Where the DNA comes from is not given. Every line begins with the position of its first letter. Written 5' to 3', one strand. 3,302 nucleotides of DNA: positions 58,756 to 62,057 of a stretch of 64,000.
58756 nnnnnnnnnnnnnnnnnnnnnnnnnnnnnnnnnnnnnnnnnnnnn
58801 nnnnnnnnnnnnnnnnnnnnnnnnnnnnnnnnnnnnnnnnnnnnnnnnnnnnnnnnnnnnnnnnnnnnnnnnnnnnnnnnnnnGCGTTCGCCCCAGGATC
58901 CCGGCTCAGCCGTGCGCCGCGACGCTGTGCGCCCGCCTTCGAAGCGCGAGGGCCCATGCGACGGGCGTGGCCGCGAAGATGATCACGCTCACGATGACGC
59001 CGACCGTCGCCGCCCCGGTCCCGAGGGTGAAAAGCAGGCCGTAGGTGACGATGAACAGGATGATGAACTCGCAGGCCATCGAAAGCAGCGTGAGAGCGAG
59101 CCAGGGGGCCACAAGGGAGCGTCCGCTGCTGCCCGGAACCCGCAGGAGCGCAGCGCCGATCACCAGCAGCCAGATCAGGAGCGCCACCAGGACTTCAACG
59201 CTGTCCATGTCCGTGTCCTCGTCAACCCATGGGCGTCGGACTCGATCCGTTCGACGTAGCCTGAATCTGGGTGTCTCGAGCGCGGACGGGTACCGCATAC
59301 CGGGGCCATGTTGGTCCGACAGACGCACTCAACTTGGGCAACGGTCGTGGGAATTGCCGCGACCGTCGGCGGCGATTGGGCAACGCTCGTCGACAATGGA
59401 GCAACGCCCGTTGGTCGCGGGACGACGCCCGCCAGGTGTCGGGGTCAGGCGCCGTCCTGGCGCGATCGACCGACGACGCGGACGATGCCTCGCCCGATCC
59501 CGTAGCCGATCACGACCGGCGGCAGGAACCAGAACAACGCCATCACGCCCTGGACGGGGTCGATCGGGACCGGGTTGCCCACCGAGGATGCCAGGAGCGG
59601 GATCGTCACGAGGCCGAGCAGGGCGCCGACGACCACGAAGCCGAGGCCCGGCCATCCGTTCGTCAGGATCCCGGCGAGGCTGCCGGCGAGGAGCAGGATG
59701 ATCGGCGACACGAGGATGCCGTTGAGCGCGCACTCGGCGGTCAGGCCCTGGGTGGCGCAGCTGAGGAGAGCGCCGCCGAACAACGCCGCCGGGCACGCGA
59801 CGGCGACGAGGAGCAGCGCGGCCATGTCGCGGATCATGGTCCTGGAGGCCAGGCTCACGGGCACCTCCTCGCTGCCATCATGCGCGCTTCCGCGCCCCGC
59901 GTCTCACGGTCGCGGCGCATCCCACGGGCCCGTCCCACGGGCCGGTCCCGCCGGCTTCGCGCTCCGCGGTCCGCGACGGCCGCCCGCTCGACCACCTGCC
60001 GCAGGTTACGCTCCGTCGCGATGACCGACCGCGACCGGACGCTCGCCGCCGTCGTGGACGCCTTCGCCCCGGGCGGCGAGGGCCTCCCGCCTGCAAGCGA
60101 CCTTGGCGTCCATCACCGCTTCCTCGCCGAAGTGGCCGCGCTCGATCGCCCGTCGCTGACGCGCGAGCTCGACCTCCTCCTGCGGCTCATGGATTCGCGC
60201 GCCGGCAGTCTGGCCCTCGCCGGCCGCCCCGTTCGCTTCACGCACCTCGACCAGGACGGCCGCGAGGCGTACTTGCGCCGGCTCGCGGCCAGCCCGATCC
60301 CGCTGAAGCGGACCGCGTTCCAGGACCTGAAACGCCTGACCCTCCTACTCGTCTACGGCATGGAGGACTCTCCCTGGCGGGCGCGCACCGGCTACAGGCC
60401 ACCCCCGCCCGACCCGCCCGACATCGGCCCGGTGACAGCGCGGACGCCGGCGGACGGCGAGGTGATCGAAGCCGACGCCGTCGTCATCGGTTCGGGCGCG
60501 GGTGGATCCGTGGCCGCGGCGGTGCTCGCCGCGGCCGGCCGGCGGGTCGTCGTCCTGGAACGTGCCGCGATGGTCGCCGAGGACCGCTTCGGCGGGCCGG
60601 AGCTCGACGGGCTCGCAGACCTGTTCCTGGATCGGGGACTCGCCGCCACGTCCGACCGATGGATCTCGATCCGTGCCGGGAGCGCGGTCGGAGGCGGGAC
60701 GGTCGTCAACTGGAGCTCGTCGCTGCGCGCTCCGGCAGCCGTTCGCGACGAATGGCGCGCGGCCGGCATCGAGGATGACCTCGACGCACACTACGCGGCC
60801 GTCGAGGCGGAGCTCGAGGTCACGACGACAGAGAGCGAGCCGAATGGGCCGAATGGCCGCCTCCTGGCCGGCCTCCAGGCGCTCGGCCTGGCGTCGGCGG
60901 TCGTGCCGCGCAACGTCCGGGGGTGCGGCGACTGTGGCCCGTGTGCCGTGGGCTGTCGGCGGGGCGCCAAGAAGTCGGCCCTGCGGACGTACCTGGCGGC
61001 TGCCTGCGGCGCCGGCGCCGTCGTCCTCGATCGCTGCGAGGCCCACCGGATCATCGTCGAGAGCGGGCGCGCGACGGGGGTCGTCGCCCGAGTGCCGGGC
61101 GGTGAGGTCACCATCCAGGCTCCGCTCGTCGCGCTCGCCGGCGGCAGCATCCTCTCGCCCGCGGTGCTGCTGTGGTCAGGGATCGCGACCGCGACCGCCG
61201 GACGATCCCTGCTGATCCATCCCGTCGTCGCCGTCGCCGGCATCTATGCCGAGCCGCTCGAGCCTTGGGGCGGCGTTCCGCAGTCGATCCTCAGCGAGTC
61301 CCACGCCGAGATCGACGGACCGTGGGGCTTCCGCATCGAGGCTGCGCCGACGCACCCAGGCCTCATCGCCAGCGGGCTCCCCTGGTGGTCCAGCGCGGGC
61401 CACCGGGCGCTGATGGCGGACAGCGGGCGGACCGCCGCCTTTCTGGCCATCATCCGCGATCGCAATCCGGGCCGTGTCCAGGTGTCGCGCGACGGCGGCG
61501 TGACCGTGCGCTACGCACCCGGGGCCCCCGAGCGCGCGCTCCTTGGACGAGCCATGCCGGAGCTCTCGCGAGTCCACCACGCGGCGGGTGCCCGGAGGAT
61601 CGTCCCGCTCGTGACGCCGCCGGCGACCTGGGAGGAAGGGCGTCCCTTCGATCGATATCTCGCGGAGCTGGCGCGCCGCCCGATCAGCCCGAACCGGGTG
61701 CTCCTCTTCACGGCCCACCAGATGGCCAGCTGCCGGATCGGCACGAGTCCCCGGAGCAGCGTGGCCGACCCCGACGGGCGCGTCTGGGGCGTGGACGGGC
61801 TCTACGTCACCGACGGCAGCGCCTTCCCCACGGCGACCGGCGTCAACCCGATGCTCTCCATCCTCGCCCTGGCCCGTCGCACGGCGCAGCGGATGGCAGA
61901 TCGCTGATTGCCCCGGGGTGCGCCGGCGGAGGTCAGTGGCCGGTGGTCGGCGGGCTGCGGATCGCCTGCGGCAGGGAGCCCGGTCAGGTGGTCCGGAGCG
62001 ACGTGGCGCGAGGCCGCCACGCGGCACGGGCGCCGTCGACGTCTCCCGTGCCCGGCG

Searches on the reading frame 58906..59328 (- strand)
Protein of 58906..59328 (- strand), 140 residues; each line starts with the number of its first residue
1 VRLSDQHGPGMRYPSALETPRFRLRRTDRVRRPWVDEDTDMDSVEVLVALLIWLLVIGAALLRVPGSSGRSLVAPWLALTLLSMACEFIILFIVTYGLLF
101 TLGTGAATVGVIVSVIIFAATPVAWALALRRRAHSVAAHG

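Call 44: search_protein_families(library=pfam, proteins=[window:58906-59328:-], max_evalue=0.0001)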
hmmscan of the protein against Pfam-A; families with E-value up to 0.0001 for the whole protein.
window:58906-59328:- (140 aa): 0 families

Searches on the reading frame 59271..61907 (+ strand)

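Call 43: search_protein_families(library=pfam, proteins=[window:59271-61907:+], max_evalue=0.00001)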
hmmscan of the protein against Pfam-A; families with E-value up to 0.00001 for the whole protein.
window:59271-61907:+ (878 aa): 2 families
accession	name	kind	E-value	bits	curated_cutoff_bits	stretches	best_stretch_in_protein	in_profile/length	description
PF00732.25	GMC_oxred_N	-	9.5e-46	156.8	23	1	450-652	3-218/218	GMC oxidoreductase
PF05199.19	GMC_oxred_C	-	3.2e-20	73.5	24.6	1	814-868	85-139/139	GMC oxidoreductase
